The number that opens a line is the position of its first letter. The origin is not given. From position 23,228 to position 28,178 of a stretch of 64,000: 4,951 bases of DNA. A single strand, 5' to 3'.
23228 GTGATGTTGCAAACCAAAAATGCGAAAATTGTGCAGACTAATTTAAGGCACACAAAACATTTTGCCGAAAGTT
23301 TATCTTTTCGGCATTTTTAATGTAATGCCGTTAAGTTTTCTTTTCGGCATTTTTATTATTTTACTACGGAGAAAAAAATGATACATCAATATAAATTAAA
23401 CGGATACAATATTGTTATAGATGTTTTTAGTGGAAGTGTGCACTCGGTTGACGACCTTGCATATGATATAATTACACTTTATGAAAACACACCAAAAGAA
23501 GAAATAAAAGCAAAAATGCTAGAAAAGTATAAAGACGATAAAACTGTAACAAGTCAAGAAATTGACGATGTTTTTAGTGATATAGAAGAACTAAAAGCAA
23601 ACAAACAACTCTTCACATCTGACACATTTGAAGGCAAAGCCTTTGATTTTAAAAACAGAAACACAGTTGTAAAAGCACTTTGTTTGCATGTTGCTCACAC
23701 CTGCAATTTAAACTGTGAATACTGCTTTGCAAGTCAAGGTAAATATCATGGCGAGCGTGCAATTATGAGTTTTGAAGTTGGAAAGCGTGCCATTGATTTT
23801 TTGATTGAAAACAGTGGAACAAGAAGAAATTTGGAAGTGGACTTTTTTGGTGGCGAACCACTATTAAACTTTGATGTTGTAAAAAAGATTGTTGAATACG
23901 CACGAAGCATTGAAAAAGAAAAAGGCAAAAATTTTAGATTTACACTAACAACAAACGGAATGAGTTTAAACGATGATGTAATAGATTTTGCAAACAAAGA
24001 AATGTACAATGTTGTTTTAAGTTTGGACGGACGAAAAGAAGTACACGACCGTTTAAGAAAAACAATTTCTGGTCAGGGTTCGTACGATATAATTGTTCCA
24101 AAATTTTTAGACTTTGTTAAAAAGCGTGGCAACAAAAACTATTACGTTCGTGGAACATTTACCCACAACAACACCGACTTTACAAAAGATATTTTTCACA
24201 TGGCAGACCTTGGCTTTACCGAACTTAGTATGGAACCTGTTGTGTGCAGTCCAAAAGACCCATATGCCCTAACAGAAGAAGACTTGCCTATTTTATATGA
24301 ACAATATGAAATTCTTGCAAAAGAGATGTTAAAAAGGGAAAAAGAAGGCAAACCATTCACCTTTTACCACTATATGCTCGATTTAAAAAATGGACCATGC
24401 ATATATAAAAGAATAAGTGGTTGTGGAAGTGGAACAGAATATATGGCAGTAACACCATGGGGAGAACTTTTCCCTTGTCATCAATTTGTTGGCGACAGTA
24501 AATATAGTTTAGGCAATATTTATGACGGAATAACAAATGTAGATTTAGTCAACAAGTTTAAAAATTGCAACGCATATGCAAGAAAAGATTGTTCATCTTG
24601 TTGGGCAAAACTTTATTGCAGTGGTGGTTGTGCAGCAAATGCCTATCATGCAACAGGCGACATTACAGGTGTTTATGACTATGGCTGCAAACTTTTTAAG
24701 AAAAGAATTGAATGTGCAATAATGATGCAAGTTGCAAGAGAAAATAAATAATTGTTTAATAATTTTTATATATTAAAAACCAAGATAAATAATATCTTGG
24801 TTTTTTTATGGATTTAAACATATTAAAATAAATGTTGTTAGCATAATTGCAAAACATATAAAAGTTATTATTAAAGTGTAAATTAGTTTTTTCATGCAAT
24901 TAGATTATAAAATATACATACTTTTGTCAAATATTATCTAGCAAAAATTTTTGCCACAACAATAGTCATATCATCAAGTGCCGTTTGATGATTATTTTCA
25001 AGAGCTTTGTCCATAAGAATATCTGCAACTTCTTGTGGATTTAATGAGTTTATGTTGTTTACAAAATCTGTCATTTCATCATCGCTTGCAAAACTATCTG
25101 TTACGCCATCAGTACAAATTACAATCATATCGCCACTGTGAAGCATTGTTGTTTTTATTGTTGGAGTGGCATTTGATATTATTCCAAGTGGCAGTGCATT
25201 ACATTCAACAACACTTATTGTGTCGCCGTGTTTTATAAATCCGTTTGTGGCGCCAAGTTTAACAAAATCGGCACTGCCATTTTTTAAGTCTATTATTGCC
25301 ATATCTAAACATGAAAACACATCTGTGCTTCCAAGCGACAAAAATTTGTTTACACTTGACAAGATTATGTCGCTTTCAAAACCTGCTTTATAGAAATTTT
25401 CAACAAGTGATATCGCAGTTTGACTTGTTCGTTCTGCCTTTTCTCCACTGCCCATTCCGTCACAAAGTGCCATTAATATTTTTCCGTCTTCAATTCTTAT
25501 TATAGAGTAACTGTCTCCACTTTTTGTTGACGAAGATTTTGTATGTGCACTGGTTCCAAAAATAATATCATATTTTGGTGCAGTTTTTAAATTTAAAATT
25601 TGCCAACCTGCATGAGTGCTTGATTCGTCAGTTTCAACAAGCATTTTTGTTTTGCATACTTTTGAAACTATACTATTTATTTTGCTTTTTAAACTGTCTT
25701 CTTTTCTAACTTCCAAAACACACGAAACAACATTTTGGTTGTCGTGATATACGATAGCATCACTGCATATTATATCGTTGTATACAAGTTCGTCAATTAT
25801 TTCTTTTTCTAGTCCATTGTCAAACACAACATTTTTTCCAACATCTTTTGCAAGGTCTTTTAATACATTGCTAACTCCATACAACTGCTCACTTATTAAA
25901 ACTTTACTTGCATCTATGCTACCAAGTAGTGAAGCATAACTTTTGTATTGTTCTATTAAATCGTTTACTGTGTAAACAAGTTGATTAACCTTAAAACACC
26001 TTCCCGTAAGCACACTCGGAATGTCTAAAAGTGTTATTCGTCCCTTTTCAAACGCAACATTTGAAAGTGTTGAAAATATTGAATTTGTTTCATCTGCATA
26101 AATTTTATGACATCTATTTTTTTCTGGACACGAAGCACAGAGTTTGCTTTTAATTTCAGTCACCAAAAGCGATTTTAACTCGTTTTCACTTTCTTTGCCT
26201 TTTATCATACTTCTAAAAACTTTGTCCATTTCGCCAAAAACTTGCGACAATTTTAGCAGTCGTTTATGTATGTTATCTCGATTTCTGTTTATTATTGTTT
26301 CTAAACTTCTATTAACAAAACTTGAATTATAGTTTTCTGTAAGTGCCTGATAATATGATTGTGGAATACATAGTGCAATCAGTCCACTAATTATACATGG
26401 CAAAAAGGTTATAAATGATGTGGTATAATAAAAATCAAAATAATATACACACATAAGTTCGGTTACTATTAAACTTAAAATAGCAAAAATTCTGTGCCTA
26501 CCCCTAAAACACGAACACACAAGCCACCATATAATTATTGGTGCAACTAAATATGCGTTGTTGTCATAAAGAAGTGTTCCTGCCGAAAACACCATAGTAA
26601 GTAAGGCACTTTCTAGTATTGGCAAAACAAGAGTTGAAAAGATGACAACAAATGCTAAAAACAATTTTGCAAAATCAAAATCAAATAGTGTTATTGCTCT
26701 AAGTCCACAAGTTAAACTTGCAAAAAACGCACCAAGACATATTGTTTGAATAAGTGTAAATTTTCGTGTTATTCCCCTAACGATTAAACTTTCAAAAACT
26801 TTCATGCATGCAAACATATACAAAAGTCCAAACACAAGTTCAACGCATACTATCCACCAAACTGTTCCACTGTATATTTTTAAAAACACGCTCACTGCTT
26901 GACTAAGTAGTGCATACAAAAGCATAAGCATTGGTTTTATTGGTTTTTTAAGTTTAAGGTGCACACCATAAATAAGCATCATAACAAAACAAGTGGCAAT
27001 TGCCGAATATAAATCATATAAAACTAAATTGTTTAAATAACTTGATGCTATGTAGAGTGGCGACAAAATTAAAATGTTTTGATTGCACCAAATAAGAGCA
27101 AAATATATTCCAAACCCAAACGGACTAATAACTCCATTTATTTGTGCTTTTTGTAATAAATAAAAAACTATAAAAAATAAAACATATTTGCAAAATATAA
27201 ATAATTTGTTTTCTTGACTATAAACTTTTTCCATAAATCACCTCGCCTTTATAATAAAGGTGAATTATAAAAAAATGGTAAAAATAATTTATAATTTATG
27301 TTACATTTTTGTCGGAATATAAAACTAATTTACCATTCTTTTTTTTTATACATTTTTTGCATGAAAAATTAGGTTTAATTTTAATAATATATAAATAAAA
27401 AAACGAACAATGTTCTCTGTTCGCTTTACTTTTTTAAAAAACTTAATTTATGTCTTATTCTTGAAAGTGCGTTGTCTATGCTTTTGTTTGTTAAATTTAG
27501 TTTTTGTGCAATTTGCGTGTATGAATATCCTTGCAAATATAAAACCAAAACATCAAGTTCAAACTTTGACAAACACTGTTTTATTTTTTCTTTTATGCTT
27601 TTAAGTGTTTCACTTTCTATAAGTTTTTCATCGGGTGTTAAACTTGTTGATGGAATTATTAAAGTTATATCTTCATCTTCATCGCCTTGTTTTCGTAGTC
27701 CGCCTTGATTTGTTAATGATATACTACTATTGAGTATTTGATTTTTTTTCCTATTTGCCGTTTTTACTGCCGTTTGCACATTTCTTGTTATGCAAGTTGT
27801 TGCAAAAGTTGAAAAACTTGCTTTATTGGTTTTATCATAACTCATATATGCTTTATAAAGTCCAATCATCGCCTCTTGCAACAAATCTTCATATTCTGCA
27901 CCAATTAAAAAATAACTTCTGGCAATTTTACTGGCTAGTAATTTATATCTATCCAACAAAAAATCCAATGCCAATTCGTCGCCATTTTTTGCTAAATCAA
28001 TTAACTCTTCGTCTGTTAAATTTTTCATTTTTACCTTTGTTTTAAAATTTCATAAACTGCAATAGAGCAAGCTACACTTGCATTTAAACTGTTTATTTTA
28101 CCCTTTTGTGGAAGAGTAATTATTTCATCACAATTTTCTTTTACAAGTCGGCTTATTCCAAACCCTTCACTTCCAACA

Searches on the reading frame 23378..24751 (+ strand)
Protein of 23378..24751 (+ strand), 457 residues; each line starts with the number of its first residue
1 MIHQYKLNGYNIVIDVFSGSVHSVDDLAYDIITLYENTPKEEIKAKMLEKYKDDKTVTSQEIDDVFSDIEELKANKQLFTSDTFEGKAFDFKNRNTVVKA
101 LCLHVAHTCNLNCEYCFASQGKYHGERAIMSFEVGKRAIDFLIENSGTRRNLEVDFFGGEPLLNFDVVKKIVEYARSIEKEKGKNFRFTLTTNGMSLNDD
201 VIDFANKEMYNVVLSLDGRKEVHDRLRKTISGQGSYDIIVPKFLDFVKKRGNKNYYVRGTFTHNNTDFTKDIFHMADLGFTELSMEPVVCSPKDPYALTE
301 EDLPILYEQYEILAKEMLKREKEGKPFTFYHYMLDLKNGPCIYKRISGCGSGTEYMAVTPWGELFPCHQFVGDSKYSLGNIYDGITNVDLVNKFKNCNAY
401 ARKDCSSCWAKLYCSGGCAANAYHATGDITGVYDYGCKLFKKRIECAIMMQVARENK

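Call 10: search_protein_families(library=ncbifam, proteins=[window:23378-24751:+])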
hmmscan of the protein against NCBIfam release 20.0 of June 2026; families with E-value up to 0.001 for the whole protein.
window:23378-24751:+ (457 aa): 69 families (the best 25 are shown)
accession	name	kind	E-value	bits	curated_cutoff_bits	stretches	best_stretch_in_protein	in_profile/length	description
TIGR03974.1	rSAM_six_Cys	equivalog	8e-232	769.9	425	1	2-453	1-451/451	thioether cross-link-forming SCIFF peptide maturase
NF040492.1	not_ScfB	exception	1.3e-171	571.4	855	1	2-452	4-449/450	ScfB-related radical SAM/SPASM orphan maturase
NF047865.1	rSAM_PapB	equivalog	1.3e-84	284.2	340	1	98-430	2-328/330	PapB family radical SAM/SPASM ranthipeptide maturase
TIGR03906.1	quino_hemo_SAM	equivalog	2.6e-83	280.2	453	1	2-449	3-445/467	quinohemoprotein amine dehydrogenase maturation protein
TIGR04064.1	rSAM_nif11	equivalog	1.7e-76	257.8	518.7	1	3-449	5-431/459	nif11-like peptide radical SAM maturase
TIGR04068.1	rSAM_ocin_clost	equivalog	1.7e-51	175.5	500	2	45-256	29-240/462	Cys-rich peptide radical SAM maturase CcpM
TIGR04115.1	rSAM_Cxxx_rpt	equivalog_domain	1.7e-37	129.8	350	1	99-446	2-355/359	radical SAM peptide maturase, CXXX-repeat target family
TIGR03978.1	rSAM_paired_1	equivalog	3.6e-37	128.2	370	1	87-432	70-430/466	His-Xaa-Ser system radical SAM maturase HxsB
TIGR04280.1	geopep_mat_rSAM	hypoth_equivalog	4.8e-36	124.6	400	1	88-451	73-424/428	geopeptide radical SAM maturase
TIGR03942.1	sulfatase_rSAM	equivalog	3.4e-33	115.2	349.45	1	105-441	7-347/363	anaerobic sulfatase maturase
NF035951.1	rSAM_RumMC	equivalog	7.1e-33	114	720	1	13-254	28-274/510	RumMC family radical SAM sactipeptide maturase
TIGR04463.1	rSAM_vs_C_rich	equivalog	1.2e-32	113.3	525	1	96-452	77-428/438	TIGR04463 family radical SAM/SPASM RiPP maturase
NF041298.1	rSAM_mat_DynA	equivalog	4.9e-32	111.3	450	1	106-442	8-344/356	dynobactin maturation radical SAM/SPASM protein DynA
NF038107.1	rSAM_NF038107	equivalog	9.2e-30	103.8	600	1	53-432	34-414/444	Cys-every-fifth radical SAM/SPASM peptide maturase CefB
TIGR04163.1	rSAM_cobopep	equivalog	9.9e-28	97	375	1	98-450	63-418/428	peptide-modifying radical SAM enzyme CbpB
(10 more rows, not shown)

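Call 15: find_encoding_contigs(protein=window:23378-24751:+, flank=10000, max_places=10)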
Protein window:23378-24751:+ (457 aa): no gene with exactly this product is on record in the collection.

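Call 17: find_homologous_proteins(query=window:23378-24751:+, max_evalue=1e-50)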
Query window:23378-24751:+ (457 aa): 8000 proteins with E <= 1e-50 among 8000 candidates; the best 120 are listed.
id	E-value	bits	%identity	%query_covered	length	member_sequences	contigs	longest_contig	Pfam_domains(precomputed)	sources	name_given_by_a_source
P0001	5.5e-277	937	87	100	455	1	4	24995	PF04055.28,PF13353.12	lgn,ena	-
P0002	1.1e-275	933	87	100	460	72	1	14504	PF04055.28,PF13353.12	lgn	-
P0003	1.2e-273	926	85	100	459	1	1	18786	PF13186.12,PF04055.28,PF13353.12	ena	-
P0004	2.1e-272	922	85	100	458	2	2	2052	PF04055.28,PF13353.12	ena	-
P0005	2.9e-272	921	85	100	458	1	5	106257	PF13186.12,PF04055.28,PF13353.12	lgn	-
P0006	5.6e-267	904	83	100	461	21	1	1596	PF04055.28,PF13353.12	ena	-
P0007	1.7e-265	899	82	100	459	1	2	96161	PF04055.28,PF13353.12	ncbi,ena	-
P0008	2.1e-265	899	81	100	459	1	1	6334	PF04055.28,PF13353.12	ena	-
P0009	2.4e-265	899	-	-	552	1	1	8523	PF04055.28,PF13353.12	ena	-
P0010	4.4e-265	898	83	100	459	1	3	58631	PF04055.28,PF13353.12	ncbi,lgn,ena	-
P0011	5.5e-265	897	81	100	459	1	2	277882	PF04055.28,PF13353.12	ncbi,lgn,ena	-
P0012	1.5e-264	896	81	100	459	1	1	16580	PF04055.28,PF13353.12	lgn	-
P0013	1.6e-264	896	83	100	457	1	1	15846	PF04055.28,PF13353.12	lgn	-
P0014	1.9e-264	896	83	100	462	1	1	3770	PF04055.28,PF13353.12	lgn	-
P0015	2.4e-264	895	81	100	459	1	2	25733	PF04055.28,PF13353.12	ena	-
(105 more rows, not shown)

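Call 18: find_encoding_contigs(protein=P0001, flank=3000, max_places=4)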
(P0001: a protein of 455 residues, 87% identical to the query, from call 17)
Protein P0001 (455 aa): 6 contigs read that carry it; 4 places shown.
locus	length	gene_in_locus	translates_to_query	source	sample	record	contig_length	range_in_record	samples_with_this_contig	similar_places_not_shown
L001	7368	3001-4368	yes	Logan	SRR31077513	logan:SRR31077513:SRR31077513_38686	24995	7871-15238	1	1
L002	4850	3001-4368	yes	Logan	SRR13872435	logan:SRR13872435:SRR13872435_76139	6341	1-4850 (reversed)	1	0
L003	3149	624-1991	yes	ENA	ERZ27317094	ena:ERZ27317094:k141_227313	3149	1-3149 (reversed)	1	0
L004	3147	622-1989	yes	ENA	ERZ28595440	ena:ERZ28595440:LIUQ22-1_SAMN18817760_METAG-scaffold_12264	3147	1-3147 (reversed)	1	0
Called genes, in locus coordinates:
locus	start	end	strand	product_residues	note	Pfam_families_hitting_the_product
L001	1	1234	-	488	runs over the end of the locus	PF03772:Competence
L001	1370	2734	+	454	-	PF01276:OKR_DC_1, PF00155:Aminotran_1_2, PF01053:Cys_Met_Meta_PP, PF00266:Aminotran_5, PF01041:DegT_DnrJ_EryC1, PF05889:SepSecS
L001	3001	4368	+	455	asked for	PF13353:Fer4_12, PF04055:Radical_SAM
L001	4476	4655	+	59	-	-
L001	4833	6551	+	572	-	PF00004:AAA, PF07724:AAA_2, PF07728:AAA_5, PF13479:AAA_24 (faint), PF10431:ClpB_D2-small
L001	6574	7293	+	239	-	PF04973:NMN_transporter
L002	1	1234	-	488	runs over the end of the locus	PF03772:Competence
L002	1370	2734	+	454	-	PF01276:OKR_DC_1, PF00155:Aminotran_1_2, PF01053:Cys_Met_Meta_PP, PF00266:Aminotran_5, PF01041:DegT_DnrJ_EryC1, PF05889:SepSecS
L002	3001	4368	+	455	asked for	PF13353:Fer4_12, PF04055:Radical_SAM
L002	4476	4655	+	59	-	-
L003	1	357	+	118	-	?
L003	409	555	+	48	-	PF13165:SCIFF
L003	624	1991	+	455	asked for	PF13353:Fer4_12, PF04055:Radical_SAM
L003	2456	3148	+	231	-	?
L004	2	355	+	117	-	?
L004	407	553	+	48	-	PF13165:SCIFF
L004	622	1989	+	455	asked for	PF13353:Fer4_12, PF04055:Radical_SAM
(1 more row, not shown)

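Call 19: find_encoding_contigs(protein=P0002, flank=3000, max_places=3)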
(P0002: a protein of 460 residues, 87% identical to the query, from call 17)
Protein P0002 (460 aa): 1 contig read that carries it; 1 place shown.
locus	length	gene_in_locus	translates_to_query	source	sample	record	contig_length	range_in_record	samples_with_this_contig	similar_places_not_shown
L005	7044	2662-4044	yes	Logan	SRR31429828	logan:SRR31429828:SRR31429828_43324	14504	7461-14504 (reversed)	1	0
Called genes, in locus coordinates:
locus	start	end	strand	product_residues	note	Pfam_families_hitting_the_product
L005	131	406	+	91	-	-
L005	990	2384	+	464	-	PF01276:OKR_DC_1, PF00155:Aminotran_1_2, PF01041:DegT_DnrJ_EryC1 (faint), PF01053:Cys_Met_Meta_PP, PF00266:Aminotran_5 (faint), PF05889:SepSecS (weak), PF03711:OKR_DC_1_C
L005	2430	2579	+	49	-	PF13165:SCIFF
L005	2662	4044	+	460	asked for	PF13353:Fer4_12, PF04055:Radical_SAM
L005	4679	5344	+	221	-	-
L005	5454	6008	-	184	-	PF13238:AAA_18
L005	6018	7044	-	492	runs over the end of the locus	PF17767:NAPRTase_N, PF04095:NAPRTase, PF17956:NAPRTase_C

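Call 20: find_encoding_contigs(protein=P0003, flank=3000, max_places=3)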
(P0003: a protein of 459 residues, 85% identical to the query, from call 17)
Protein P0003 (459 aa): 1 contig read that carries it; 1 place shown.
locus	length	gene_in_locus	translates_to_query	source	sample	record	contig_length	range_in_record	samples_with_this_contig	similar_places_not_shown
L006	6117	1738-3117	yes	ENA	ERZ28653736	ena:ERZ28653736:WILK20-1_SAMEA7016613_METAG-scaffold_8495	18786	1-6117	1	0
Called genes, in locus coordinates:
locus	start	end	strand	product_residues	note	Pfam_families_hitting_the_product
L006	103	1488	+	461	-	PF01276:OKR_DC_1, PF01053:Cys_Met_Meta_PP, PF00155:Aminotran_1_2, PF00266:Aminotran_5, PF01041:DegT_DnrJ_EryC1, PF05889:SepSecS, PF00282:Pyridoxal_deC (weak), PF03711:OKR_DC_1_C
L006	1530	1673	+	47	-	PF13165:SCIFF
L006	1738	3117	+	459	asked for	PF13353:Fer4_12, PF04055:Radical_SAM, PF13186:SPASM (faint)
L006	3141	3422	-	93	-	PF04977:DivIC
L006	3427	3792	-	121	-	PF09578:Spore_YabQ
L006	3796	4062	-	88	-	PF07873:YabP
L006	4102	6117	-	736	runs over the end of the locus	PF23139:OB_YrrC, PF14520:HHH_5 (faint), PF14490:HHH_RecD2, PF13604:AAA_30, PF09848:SLFN-g3_helicase (weak), PF13245:AAA_19, PF18335:SH3_13, PF13538:UvrD_C_2, +3 more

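Call 21: find_encoding_contigs(protein=P0005, flank=3000, max_places=3)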
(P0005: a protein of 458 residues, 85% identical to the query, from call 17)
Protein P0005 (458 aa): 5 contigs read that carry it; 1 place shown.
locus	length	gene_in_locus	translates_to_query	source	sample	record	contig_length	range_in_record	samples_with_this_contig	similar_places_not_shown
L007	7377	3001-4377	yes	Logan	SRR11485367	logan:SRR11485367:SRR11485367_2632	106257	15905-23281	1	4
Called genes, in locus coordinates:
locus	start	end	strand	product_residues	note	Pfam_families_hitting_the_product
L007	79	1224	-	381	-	PF00581:Rhodanese, PF01171:ATP_bind_3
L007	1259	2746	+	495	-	PF01276:OKR_DC_1, PF00155:Aminotran_1_2 (weak), PF00266:Aminotran_5 (weak), PF01041:DegT_DnrJ_EryC1, PF01053:Cys_Met_Meta_PP, PF05889:SepSecS, PF03711:OKR_DC_1_C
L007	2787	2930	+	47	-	PF13165:SCIFF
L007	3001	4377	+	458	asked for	PF13353:Fer4_12, PF04055:Radical_SAM, PF13186:SPASM (faint)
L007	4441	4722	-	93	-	PF04977:DivIC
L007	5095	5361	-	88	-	PF07873:YabP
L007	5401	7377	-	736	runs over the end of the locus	PF23139:OB_YrrC, PF14520:HHH_5 (faint), PF14490:HHH_RecD2, PF20720:nSTAND3 (faint), PF13604:AAA_30, PF13245:AAA_19, PF18335:SH3_13, PF13538:UvrD_C_2, +3 more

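Call 37: find_related_loci(query=window:23378-24751:+, collection=genome_contigs, flank=1500)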
Query window:23378-24751:+ (457 aa) in genome_contigs; peptide patterns used: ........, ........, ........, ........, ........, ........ (x = any residue, [..] = any of these).
599 stretches matched a pattern (row limit reached: there are more); 568 encode a relative of the query (tblastn E <= 1e-3); the best 80 are kept; 80 distinct loci.
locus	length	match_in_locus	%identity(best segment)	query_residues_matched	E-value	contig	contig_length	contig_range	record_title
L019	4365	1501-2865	82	1-455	0e+0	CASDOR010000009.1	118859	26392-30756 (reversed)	uncultured Christensenella sp. isolate SI.A89.metabat-bins.32 genome assembly, contig: SI.A89.metabat-bins.32.fa_k141_13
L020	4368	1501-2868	78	1-456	0e+0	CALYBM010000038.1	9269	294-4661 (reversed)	MAG: uncultured Ruminococcus sp. isolate E07__bin181 genome assembly, contig: E07__k127_4917348, whole genome shotgun se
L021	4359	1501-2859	78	1-453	0e+0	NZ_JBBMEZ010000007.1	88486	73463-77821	Ruminococcoides intestinale strain CLA-JM-H38 CLAJMH38_contig_7_length_88486, whole genome shotgun sequence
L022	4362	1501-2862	77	1-454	0e+0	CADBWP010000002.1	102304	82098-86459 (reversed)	MAG: uncultured Ruminococcus sp. isolate RUG14363 genome assembly, contig: RUG14363_asm_2, whole genome shotgun sequence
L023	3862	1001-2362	76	1-454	0e+0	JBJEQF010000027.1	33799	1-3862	MAG: Acutalibacteraceae bacterium isolate LOHA29_bin.022 NODE_559_length_33799_cov_12.248459, whole genome shotgun seque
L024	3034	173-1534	76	1-454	0e+0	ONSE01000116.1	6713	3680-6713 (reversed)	uncultured Clostridiales bacterium isolate RUG581 genome assembly, contig: k87_15934752, whole genome shotgun sequence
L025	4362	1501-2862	78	1-454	0e+0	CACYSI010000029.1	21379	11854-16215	MAG: uncultured Ruminococcus sp. isolate RUG12222 genome assembly, contig: RUG12222_asm_29, whole genome shotgun sequenc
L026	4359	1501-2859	77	1-453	0e+0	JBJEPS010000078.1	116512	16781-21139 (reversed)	MAG: Candidatus Fimenecus sp. isolate PUUB15_bin.004 NODE_69_length_116512_cov_8.895189, whole genome shotgun sequence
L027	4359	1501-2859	77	1-453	0e+0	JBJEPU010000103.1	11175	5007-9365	MAG: Candidatus Fimenecus sp. isolate LOHA05_bin.015 NODE_2824_length_11175_cov_6.513849, whole genome shotgun sequence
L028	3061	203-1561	76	1-453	0e+0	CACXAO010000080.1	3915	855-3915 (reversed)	MAG: uncultured Ruminococcus sp. isolate RUG11079 genome assembly, contig: RUG11079_asm_80, whole genome shotgun sequenc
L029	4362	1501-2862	77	1-454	0e+0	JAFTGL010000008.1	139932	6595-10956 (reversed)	MAG: Ruminococcus sp. isolate RGIG3796 Roe_deer_Abomasum.Co__c357873, whole genome shotgun sequence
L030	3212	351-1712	76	1-454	0e+0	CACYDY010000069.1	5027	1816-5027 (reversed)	MAG: uncultured Ruminococcus sp. isolate RUG11849 genome assembly, contig: RUG11849_asm_69, whole genome shotgun sequenc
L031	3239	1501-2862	77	1-454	0e+0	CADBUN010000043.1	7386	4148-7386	MAG: uncultured Ruminococcus sp. isolate RUG14312 genome assembly, contig: RUG14312_asm_43, whole genome shotgun sequenc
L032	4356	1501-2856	76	1-454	0e+0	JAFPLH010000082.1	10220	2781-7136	MAG: Clostridia bacterium isolate RGIG1247 Dairy_cattle_Rumen-3__c1708176, whole genome shotgun sequence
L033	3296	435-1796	75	1-454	0e+0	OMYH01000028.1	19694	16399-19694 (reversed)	uncultured Clostridiales bacterium isolate RUG080 genome assembly, contig: scaffold_1619, whole genome shotgun sequence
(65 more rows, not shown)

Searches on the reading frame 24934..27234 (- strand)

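Call 10: search_protein_families(library=ncbifam, proteins=[window:24934-27234:-])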
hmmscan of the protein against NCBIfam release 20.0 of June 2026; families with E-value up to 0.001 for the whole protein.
window:24934-27234:- (766 aa): 2 families
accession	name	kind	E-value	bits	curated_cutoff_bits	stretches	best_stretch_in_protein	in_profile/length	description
TIGR02865.1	spore_II_E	equivalog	7.4e-114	381.4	490.8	1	19-764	2-764/764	stage II sporulation protein E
NF033484.1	Stp1_PP2C_phos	equivalog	4.3e-09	36.2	230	1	683-761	159-231/232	Stp1/IreP family PP2C-type Ser/Thr phosphatase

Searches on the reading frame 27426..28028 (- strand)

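Call 49: search_protein_families(library=pfam, max_evalue=1e-8, proteins=[window:27426-28028:-])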
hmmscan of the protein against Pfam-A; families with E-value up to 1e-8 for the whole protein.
window:27426-28028:- (200 aa): 1 family
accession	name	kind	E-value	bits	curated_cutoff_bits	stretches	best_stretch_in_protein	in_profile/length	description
PF04542.20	Sigma70_r2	-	2.5e-14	53.3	24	1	24-93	1-70/71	Sigma-70 region 2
